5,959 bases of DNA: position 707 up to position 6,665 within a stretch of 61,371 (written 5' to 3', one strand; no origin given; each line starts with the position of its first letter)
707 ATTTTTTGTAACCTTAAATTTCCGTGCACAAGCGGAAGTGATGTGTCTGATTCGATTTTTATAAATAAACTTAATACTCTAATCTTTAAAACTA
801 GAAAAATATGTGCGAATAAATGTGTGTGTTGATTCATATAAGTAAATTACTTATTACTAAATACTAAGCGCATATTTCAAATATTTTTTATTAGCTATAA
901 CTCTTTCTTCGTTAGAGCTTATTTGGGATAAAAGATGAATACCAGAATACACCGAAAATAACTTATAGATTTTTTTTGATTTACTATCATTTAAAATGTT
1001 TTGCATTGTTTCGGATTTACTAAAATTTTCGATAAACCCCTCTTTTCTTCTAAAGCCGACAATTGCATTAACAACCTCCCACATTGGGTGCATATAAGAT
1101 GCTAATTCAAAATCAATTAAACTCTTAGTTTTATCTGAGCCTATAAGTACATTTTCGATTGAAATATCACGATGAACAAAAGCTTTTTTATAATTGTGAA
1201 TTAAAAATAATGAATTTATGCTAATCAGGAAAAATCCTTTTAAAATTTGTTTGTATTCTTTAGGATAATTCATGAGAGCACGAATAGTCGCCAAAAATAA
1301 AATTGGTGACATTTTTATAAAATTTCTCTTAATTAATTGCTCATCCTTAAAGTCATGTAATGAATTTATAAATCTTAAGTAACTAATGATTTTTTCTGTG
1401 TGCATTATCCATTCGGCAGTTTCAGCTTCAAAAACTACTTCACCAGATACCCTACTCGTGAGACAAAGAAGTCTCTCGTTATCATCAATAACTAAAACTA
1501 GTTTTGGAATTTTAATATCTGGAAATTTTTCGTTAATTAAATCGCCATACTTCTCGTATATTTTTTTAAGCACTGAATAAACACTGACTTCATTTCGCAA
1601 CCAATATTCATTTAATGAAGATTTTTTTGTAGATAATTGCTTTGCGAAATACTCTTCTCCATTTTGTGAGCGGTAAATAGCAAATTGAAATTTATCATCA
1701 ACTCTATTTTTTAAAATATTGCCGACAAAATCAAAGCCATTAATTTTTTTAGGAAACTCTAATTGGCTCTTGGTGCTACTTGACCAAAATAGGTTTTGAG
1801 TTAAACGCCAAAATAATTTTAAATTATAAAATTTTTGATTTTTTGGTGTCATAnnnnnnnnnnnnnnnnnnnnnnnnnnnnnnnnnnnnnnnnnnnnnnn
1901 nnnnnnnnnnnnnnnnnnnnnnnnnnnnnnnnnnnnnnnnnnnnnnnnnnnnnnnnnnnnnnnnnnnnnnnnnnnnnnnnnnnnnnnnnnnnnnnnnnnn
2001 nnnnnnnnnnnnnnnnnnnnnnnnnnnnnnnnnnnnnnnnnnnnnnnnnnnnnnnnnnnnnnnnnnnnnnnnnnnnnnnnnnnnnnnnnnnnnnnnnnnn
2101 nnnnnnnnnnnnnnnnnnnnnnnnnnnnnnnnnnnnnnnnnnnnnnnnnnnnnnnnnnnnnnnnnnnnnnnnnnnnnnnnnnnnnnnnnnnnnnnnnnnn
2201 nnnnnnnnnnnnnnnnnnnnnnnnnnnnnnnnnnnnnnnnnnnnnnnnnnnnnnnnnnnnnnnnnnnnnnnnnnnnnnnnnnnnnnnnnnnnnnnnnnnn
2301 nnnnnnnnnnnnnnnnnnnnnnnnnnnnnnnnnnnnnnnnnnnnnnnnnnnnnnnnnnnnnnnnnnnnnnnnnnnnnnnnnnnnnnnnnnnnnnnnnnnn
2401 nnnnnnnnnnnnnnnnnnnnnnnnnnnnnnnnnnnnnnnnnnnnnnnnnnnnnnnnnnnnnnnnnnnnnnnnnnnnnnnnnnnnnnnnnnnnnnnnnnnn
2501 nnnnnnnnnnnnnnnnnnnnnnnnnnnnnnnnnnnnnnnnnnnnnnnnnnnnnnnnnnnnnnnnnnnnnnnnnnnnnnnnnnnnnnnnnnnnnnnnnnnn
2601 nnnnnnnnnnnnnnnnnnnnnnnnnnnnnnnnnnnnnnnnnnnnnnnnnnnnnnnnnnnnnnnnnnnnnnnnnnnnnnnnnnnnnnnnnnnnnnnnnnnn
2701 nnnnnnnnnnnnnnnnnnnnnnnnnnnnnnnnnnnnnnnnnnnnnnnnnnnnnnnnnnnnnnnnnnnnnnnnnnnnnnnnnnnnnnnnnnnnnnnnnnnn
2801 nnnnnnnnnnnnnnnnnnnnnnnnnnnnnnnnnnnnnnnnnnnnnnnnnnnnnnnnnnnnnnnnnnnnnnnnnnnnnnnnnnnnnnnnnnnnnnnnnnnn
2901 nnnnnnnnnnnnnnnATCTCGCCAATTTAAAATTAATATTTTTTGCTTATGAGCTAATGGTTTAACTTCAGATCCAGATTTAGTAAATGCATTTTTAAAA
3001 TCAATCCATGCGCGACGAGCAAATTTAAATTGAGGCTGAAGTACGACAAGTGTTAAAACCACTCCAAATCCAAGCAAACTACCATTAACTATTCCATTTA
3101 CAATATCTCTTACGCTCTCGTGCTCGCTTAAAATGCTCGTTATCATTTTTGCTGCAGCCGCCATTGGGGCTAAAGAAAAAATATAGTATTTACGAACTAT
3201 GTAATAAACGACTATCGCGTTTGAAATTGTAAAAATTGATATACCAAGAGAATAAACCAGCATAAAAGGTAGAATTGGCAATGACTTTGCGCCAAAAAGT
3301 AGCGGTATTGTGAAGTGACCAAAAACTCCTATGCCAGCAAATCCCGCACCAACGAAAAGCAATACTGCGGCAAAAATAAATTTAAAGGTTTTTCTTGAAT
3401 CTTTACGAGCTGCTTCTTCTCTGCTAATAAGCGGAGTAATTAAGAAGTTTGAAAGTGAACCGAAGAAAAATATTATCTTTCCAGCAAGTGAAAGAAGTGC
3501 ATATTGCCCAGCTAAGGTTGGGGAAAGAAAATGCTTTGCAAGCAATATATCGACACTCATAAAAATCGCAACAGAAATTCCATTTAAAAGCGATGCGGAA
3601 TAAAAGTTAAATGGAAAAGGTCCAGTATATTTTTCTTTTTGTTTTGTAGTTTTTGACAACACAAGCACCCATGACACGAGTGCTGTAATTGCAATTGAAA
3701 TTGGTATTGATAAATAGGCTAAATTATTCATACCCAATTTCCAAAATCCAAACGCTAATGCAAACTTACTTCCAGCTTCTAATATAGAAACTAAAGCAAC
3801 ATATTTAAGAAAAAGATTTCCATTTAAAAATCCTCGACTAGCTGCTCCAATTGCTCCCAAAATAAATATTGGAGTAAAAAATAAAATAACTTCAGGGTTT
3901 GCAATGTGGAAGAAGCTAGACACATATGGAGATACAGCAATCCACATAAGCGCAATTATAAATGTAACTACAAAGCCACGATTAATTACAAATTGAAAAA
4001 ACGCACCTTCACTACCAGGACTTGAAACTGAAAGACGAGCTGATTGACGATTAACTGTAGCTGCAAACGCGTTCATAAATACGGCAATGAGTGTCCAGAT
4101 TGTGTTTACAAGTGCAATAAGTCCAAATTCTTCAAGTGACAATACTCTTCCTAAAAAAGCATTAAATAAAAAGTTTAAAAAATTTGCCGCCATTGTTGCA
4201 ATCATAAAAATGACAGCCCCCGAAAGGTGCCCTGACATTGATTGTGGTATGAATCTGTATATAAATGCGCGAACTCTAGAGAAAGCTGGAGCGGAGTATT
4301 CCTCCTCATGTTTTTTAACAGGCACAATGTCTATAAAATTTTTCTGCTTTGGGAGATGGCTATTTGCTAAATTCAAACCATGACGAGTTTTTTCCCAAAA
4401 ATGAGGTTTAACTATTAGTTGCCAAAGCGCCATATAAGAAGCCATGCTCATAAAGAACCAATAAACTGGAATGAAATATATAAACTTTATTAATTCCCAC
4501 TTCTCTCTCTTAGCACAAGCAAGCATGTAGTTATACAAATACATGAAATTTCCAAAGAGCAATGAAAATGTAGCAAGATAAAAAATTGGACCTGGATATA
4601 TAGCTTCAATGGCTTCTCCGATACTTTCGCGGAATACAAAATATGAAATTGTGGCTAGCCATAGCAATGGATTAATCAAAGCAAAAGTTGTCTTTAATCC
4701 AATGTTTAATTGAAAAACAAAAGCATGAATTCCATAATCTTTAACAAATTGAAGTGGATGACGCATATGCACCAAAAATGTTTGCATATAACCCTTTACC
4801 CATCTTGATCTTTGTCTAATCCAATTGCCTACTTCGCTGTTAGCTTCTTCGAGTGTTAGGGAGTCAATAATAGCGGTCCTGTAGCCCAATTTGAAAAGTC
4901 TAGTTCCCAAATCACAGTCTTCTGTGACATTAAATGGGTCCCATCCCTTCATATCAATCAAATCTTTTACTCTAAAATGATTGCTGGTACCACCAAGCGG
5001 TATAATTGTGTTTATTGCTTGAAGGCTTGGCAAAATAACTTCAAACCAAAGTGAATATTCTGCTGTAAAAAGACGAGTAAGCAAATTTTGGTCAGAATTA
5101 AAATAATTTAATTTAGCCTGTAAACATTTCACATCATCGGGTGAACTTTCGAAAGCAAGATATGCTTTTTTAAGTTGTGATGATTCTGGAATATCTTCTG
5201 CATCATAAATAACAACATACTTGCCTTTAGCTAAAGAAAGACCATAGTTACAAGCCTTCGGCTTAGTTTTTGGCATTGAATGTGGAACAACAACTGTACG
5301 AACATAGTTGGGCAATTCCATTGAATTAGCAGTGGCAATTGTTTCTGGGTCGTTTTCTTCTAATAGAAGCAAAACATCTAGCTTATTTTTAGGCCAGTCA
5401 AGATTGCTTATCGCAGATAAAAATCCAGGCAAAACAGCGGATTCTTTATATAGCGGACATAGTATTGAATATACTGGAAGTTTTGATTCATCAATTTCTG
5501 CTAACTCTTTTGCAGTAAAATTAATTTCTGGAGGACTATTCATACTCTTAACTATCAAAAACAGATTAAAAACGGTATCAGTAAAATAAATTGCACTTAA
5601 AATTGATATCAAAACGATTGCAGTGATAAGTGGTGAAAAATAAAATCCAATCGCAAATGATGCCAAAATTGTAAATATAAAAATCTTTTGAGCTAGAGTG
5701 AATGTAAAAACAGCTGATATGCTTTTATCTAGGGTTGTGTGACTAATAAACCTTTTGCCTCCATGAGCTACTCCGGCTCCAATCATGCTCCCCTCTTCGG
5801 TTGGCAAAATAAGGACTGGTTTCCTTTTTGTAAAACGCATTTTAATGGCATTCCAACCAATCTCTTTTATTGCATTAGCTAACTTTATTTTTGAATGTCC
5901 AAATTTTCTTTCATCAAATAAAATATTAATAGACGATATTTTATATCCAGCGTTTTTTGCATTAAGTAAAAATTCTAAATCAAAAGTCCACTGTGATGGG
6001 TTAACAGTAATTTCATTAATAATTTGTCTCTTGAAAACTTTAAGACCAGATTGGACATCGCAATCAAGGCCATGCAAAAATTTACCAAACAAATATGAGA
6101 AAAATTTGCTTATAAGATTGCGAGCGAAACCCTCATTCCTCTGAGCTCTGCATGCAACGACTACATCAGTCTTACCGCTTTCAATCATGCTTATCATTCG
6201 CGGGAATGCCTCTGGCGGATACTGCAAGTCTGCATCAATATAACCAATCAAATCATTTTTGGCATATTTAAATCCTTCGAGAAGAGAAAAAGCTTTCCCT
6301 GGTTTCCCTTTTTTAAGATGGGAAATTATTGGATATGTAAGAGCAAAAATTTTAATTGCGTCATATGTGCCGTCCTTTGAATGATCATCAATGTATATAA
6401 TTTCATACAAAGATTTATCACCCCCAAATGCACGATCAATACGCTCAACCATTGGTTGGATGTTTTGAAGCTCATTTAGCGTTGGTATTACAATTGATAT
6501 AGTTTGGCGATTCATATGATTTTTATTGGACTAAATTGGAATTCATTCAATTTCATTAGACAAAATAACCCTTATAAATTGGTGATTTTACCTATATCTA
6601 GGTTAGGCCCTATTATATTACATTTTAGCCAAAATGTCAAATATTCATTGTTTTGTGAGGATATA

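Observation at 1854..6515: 1553-aa single polypeptide fusing GT2, processive GT2, a Wzx/MOP-type flippase and GT4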

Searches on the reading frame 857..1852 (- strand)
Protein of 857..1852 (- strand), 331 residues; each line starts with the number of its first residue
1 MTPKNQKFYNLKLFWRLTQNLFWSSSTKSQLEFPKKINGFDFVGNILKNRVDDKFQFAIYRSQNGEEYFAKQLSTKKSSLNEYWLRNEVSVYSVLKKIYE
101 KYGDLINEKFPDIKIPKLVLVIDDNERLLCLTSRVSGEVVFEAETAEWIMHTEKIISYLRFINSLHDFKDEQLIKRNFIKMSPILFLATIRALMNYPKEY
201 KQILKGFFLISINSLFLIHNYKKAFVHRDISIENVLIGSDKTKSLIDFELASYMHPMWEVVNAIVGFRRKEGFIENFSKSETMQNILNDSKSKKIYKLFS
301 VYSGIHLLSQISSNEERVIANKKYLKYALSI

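Call 11: search_protein_families(library=pfam, proteins=[window:860-1852:-], max_evalue=0.001)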
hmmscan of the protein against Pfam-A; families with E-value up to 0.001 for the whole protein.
window:860-1852:- (331 aa): 3 families
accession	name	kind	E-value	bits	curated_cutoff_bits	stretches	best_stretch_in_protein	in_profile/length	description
PF01636.29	APH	-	3.7e-07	30.6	23.2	1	222-270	167-216/239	Phosphotransferase enzyme family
PF00069.31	Pkinase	-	0.00021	21.3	31.7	1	213-257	109-151/263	Protein kinase domain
PF17667.7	Pkinase_fungal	-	0.00046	19.5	24.1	1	222-255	305-343/387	Fungal protein kinase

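Call 79: search_protein_families(library=ncbifam, proteins=[window:860-1852:-], max_evalue=0.001)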
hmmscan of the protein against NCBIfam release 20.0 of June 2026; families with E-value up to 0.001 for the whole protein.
window:860-1852:- (331 aa): 1 family
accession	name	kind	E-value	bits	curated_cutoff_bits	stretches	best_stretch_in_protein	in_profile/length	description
NF038151.1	lanthi_synth_III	equivalog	9.7e-05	20.9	575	1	222-270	354-402/833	class III lanthionine synthetase LanKC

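Call 81: find_encoding_contigs(protein=window:857-1852:-, flank=10000, max_places=3)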
Protein window:857-1852:- (331 aa): 2 contigs read that carry it; 2 places shown.
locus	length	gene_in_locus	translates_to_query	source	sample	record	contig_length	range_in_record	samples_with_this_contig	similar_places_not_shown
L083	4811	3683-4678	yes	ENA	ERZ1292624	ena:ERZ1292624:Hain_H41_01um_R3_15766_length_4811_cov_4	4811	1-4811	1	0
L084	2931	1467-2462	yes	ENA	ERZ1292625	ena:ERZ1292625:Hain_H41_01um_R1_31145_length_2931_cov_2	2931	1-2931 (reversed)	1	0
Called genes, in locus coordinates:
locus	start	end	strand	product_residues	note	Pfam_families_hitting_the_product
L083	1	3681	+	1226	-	?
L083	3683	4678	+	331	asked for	PF01636:APH (weak)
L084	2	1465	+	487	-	?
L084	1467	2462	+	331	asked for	PF01636:APH (weak)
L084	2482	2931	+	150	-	?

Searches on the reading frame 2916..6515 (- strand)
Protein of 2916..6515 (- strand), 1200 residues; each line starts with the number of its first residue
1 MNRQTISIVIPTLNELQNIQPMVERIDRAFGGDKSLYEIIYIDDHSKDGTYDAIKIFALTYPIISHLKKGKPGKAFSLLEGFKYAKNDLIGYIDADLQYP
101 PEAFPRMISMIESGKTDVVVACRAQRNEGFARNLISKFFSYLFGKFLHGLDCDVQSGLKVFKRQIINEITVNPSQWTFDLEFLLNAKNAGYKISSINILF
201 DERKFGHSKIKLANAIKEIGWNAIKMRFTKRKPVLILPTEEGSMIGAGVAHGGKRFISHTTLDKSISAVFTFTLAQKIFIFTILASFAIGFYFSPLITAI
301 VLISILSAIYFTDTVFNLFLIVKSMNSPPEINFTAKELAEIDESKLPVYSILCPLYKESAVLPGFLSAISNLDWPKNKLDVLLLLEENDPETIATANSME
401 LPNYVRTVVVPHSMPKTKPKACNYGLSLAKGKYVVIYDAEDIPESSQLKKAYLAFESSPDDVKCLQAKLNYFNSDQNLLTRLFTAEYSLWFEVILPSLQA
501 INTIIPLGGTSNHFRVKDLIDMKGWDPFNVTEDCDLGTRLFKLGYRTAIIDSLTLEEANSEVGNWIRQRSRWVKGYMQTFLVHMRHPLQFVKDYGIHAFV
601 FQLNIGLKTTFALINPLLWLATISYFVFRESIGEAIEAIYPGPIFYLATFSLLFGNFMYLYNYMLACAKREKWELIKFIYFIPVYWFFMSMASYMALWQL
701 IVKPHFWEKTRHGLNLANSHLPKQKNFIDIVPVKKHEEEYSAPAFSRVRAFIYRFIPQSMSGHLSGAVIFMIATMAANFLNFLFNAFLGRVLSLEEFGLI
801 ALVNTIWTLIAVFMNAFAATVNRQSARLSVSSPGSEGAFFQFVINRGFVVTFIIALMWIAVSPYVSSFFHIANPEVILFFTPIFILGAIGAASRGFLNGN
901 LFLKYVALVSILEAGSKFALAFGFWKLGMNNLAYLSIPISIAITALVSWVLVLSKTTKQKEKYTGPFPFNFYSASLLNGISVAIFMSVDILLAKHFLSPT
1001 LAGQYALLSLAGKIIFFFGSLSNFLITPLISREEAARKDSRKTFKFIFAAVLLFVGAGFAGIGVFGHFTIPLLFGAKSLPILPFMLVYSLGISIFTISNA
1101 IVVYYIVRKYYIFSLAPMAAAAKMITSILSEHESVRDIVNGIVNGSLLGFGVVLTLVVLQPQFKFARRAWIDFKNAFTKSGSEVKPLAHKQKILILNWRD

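Call 73: predict_structure(alignment_id=A6)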
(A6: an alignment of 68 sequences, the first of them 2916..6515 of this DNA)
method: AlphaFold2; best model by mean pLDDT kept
length: 1200 residues; sequences in the alignment: 68
mean_pLDDT: 86.2   pTM: 0.60
mean pLDDT of the five models: 86.2, 86.0, 84.0, 83.2, 83.0
residues with pLDDT >= 90: 588; 70-90: 526; 50-70: 36; < 50: 50
segments of 3 or more residues with pLDDT < 50: 719-746, 1179-1186, 1188-1197
pLDDT, mean of each block of 10 residues (from residue 1): 78 91 93 86 92 92 93 90 93 91 93 91 80 82 90 90 91 84 92 92 75 81 87 86 87 90 87 89 94 94 84 82 75 93 95 91 93 97 94 92 95 88 94 94 96 94 92 87 88 86 79 94 90 84 90 89 90 89 89 84 78 79 82 86 84 81 87 86 86 93 83 60 38 36 49 67 79 87 84 74 81 93 95 90 92 93 85 85 92 95 94 95 93 90 95 81 88 94 90 83 85 88 90 90 91 94 92 84 95 96 95 94 94 94 96 92 76 67 45 39
secondary structure, 60 per line:
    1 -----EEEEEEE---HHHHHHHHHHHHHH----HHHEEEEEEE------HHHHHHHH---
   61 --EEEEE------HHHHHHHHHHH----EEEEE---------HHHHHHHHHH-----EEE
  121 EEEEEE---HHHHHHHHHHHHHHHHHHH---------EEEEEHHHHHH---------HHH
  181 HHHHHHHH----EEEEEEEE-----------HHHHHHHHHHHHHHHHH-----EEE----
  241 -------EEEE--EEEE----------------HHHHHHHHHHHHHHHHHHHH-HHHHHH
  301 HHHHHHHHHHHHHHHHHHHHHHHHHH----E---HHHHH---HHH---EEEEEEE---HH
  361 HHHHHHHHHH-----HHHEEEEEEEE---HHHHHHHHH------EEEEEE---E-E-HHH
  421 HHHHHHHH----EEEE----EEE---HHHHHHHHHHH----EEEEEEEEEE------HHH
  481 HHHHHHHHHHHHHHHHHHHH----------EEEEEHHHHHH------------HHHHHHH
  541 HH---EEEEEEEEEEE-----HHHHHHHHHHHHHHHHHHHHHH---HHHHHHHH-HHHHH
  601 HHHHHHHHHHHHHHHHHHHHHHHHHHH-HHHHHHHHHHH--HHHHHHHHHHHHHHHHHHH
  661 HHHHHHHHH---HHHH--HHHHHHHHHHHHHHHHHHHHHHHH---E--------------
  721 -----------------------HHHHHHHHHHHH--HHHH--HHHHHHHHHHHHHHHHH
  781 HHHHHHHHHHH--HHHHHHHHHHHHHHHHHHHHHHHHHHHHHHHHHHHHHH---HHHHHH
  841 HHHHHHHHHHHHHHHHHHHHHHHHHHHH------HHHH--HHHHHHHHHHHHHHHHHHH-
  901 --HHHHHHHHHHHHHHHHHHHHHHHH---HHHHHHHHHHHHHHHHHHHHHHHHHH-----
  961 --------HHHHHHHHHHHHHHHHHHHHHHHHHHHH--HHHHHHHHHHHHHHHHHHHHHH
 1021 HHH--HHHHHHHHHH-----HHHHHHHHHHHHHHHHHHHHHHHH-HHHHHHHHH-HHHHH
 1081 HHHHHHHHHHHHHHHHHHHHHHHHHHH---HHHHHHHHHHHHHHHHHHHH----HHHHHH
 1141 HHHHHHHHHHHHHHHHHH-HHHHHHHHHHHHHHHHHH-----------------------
elements in order (helices of 4 or more, strands of 3 or more residues): E6-12 H16-29 E37-43 H50-57 E63-67 H74-84 E89-93 H103-112 E118-126 H130-148 E158-162 H163-168 H178-188 E193-200 H212-228 E234-236 E248-251 E254-257 H274-293 H295-326 H335-339 E349-355 H359-370 E379-386 H390-398 E405-410 H418-428 E433-436 E441-443 H447-457 E462-471 H478-500 E511-515 H516-521 H534-542 E546-556 H562-583 H587-594 H596-627 H629-639 H642-669 H673-676 H679-702 H744-755 H758-761 H764-791 H794-831 H835-868 H875-878 H881-899 H903-926 H930-955 H969-996 H999-1023 H1026-1035 H1041-1064 H1066-1074 H1076-1107 H1111-1130 H1135-1158 H1160-1177

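Call 76: fold_search(model_id=the predicted structure, library=pdb)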
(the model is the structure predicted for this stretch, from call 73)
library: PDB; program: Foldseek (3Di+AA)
matches with E <= 10: 1067; with E <= 0.001: 322
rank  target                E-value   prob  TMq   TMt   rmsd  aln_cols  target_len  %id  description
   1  9asc_A                4.8e-11  1.00  0.17  0.60   2.9       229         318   27  Cryo-EM Structure of the Glycosyltransferase ArnC from Salmonella enterica in the UDP-bound State Determined on Talos  (released 2025-02-05)
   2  7sp7_A                1.0e-10  1.00  0.25  0.55   6.5       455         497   13  Chlorella virus hyaluronan synthase inhibited by UDP (released 2022-04-06)
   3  8smp_A                1.3e-10  1.00  0.25  0.52   7.9       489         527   15  Xenopus laevis hyaluronan synthase 1, UDP-bound, gating loop inserted state (released 2024-05-01)
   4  8smm_A                1.8e-10  1.00  0.24  0.50   8.3       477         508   16  Xenopus laevis hyaluronan synthase 1 (released 2024-05-01)
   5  8smn_A                2.2e-10  1.00  0.24  0.51  12.5       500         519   14  Xenopus laevis hyaluronan synthase 1, nascent HA polymer bound state (released 2024-05-01)
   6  5mlz                  3.7e-10  1.00  0.18  0.57   2.5       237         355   28  Dolichyl phosphate mannose synthase in complex with GDP and Mg2+ (released 2017-08-09)
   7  2z87_B                4.1e-10  1.00  0.16  0.29  18.2       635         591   12  Crystal structure of chondroitin polymerase from Escherichia coli strain K4 (K4CP) complexed with UDP-GalNAc and UDP (released 2008-09-16)
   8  9bhc_B                5.4e-10  1.00  0.17  0.60   3.2       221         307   27  Salmonella undecaprenyl-phosphate 4-deoxy-4-formamido-L-arabinose transferase (ArnC) (released 2025-02-12)
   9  2z86_B                5.9e-10  1.00  0.15  0.27  19.1       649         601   11  Crystal structure of chondroitin polymerase from Escherichia coli strain K4 (K4CP) complexed with UDP-GlcUA and UDP (released 2008-09-16)
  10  8vxh_A                7.8e-10  1.00  0.16  0.59   3.2       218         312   28  Cryo-EM Structure of the Glycosyltransferase ArnC from Salmonella enterica in the Apo State Determined on Talos Arctic (released 2025-02-05)
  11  9yq5_A                8.1e-10  1.00  0.24  0.54   7.3       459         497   14  Chlorella virus hyaluronan synthase bound to an inserted UDP-GlcA (released 2025-12-10)
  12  9b8v_E                8.7e-10  1.00  0.25  0.34  13.4       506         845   18  AlphaFold2 informed cryo-EM model of the E. coli cellulose synthase BcsAG3B6 complex (released 2025-02-19)
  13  7sp8_A                9.4e-10  1.00  0.25  0.54   6.6       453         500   12  Chlorella virus Hyaluronan Synthase bound to UDP-GlcNAc (released 2022-04-06)
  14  9ep0                  1.3e-09  1.00  0.17  0.55   3.4       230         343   26  Dolichyl phosphate mannose synthase in complex with donor (GDP-Man) and traces of acceptor (Dol55P) and product (Dol55P- (released 2025-10-01)
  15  2z87_A                1.3e-09  1.00  0.15  0.29  18.7       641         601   12  Crystal structure of chondroitin polymerase from Escherichia coli strain K4 (K4CP) complexed with UDP-GalNAc and UDP (released 2008-09-16)
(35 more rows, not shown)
